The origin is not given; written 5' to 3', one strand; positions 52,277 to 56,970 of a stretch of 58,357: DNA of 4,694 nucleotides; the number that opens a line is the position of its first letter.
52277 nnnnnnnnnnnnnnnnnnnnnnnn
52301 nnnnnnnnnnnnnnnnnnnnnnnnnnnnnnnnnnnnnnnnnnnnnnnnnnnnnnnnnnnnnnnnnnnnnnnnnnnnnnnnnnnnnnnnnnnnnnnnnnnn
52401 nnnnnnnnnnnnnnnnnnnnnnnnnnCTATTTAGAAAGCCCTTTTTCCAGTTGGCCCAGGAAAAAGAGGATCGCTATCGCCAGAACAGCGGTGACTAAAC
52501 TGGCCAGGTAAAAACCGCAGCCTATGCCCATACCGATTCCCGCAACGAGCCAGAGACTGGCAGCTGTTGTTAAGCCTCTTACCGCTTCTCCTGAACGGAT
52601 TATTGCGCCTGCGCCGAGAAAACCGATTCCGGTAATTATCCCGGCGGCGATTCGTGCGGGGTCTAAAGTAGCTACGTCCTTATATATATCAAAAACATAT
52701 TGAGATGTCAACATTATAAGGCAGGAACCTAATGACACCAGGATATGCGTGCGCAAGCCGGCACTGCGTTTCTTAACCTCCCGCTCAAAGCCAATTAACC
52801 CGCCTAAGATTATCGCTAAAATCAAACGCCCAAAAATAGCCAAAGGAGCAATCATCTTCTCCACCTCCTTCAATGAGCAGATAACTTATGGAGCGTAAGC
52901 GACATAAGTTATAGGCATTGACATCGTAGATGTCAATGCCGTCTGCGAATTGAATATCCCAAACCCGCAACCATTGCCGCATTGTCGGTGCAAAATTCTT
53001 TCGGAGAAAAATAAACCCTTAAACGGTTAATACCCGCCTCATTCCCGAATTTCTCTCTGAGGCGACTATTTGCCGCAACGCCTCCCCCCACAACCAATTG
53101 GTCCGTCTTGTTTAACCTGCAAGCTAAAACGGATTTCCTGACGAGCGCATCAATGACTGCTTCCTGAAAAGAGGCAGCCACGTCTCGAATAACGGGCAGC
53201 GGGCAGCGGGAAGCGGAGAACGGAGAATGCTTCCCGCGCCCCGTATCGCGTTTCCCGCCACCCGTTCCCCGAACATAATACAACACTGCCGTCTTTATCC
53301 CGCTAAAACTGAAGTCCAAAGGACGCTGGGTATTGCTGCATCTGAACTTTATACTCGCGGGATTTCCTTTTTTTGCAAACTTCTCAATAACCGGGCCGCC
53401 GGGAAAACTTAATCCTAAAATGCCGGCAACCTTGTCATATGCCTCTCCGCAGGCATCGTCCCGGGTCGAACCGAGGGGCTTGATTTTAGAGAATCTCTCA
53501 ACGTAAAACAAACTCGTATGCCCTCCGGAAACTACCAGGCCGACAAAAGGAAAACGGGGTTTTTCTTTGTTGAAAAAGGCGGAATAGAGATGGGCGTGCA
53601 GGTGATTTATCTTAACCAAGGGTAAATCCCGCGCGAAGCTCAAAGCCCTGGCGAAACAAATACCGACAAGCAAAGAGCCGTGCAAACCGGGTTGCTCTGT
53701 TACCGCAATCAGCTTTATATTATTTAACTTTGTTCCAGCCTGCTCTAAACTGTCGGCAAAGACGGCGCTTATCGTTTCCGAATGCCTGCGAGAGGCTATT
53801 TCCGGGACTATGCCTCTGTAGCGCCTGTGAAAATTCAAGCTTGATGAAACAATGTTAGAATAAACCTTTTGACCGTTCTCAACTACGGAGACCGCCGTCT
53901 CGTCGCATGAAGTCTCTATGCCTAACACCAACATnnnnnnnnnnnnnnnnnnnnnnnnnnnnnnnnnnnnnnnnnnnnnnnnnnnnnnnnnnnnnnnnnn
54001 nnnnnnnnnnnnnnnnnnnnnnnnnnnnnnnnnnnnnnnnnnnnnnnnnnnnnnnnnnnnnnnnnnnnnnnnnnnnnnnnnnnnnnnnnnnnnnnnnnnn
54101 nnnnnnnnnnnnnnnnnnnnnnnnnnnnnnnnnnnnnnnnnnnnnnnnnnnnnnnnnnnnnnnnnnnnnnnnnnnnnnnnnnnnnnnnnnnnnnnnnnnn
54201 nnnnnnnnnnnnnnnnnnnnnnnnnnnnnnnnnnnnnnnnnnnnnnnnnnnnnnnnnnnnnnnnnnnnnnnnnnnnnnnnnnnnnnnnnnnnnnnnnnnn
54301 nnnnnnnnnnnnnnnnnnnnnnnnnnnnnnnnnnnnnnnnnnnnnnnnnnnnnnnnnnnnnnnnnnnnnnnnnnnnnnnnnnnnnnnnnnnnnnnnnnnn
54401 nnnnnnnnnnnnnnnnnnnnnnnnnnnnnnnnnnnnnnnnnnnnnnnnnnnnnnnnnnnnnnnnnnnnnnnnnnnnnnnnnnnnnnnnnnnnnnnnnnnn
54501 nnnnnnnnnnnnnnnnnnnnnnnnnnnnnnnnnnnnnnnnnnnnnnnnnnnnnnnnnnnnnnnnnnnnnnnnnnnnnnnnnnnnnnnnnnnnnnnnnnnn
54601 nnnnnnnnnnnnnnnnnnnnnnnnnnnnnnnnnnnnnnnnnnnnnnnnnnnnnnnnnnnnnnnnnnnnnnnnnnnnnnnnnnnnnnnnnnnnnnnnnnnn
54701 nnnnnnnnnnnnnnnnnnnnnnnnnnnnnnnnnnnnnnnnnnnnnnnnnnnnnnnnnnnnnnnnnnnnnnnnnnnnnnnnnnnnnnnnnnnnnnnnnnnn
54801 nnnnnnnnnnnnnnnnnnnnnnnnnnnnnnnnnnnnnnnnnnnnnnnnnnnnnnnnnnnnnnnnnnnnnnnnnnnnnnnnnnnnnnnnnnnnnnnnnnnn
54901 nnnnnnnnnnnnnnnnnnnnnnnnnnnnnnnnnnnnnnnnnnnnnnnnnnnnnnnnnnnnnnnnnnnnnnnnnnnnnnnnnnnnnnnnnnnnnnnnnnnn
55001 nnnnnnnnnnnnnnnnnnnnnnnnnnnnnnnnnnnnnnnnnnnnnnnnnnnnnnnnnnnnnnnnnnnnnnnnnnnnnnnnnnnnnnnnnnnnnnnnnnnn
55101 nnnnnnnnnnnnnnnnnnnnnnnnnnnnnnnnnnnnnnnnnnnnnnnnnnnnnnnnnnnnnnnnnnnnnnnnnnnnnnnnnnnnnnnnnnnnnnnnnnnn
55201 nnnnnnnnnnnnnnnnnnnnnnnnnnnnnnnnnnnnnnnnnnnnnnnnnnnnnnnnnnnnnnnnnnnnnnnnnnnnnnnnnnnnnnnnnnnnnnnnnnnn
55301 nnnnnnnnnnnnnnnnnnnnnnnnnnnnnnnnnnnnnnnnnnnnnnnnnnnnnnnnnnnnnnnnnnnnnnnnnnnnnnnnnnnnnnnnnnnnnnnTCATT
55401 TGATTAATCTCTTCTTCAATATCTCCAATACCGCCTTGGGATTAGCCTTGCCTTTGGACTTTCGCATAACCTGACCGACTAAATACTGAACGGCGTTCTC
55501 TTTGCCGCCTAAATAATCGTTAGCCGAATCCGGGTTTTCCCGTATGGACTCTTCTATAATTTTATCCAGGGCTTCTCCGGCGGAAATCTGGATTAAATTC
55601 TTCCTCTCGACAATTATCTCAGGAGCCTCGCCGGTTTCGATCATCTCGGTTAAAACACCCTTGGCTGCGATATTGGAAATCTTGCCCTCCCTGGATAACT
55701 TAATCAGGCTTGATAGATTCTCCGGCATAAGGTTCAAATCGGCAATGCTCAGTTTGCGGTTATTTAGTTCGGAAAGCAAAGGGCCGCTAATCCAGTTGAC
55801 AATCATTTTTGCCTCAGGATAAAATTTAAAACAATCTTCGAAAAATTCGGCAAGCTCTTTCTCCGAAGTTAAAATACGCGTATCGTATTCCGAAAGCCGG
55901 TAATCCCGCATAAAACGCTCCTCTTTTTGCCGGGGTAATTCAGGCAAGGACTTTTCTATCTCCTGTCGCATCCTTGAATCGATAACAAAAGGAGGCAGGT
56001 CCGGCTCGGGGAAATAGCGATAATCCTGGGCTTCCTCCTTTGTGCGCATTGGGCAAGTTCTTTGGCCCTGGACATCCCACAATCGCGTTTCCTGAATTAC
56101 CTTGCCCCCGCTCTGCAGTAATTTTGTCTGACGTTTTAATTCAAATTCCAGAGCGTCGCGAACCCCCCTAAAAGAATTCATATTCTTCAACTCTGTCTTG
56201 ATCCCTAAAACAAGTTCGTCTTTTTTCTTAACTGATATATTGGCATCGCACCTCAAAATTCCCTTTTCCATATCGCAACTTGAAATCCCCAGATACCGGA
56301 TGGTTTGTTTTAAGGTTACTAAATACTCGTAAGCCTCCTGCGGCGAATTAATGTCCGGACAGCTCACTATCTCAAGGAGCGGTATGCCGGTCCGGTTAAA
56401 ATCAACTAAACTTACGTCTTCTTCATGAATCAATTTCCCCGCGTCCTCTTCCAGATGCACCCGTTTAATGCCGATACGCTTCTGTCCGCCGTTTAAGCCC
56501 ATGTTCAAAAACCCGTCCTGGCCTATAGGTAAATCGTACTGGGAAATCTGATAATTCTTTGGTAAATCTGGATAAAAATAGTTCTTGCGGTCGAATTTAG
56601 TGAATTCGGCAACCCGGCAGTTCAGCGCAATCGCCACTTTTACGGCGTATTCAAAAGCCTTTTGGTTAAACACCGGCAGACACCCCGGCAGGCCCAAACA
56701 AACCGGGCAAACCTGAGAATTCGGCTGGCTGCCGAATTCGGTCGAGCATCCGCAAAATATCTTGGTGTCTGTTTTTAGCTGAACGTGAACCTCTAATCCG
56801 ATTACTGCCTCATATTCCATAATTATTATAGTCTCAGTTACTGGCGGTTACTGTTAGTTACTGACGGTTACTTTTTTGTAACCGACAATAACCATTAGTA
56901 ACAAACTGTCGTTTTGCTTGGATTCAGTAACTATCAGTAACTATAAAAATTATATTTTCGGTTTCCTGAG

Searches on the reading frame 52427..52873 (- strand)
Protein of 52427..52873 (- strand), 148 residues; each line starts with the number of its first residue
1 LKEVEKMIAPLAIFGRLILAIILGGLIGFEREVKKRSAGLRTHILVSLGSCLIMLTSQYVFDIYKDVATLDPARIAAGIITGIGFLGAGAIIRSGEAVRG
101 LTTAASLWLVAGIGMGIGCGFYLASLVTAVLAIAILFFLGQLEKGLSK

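Call 7: search_protein_families(library=pfam, proteins=[window:52427-52873:-], max_evalue=0.001)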
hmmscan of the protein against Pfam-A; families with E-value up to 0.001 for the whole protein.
window:52427-52873:- (148 aa): 1 family
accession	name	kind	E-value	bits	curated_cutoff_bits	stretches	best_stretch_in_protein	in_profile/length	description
PF02308.21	MgtC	-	6.1e-41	140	31.4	1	17-144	1-120/121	MgtC family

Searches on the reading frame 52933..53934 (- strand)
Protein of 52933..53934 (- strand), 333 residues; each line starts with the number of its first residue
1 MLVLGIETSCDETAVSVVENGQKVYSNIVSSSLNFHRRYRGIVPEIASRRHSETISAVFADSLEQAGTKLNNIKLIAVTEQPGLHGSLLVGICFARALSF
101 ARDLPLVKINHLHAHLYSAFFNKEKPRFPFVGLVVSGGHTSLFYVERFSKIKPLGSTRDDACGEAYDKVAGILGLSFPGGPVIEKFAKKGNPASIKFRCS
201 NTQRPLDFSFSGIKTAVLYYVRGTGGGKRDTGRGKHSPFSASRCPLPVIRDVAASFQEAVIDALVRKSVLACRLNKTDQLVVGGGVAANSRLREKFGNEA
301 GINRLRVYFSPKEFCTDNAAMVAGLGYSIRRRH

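Call 7: search_protein_families(library=pfam, proteins=[window:52933-53934:-], max_evalue=0.001)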
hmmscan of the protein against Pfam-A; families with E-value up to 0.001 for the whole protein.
window:52933-53934:- (333 aa): 2 families
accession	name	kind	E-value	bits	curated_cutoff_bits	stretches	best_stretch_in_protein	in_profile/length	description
PF00814.31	TsaD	-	3.9e-86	289.5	24.8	1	23-323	1-263/264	tRNA N6-adenosine threonylcarbamoyltransferase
PF22521.2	HypF_C_2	-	6.9e-05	23.2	27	1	250-317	167-234/241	Carbamoyltransferase, Kae1-like Domain, second subdomain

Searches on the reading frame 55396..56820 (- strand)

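Call 7: search_protein_families(library=pfam, proteins=[window:55396-56820:-], max_evalue=0.001)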
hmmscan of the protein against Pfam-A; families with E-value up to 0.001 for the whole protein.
window:55396-56820:- (474 aa): 2 families
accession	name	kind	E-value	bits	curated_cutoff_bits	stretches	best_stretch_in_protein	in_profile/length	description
PF02934.20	GatB_N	-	1.1e-119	399.1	23.4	1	6-284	2-275/277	GatB/GatE catalytic domain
PF02637.23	GatB_Yqey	-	2.8e-46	157.5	27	1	325-472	1-148/148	GatB domain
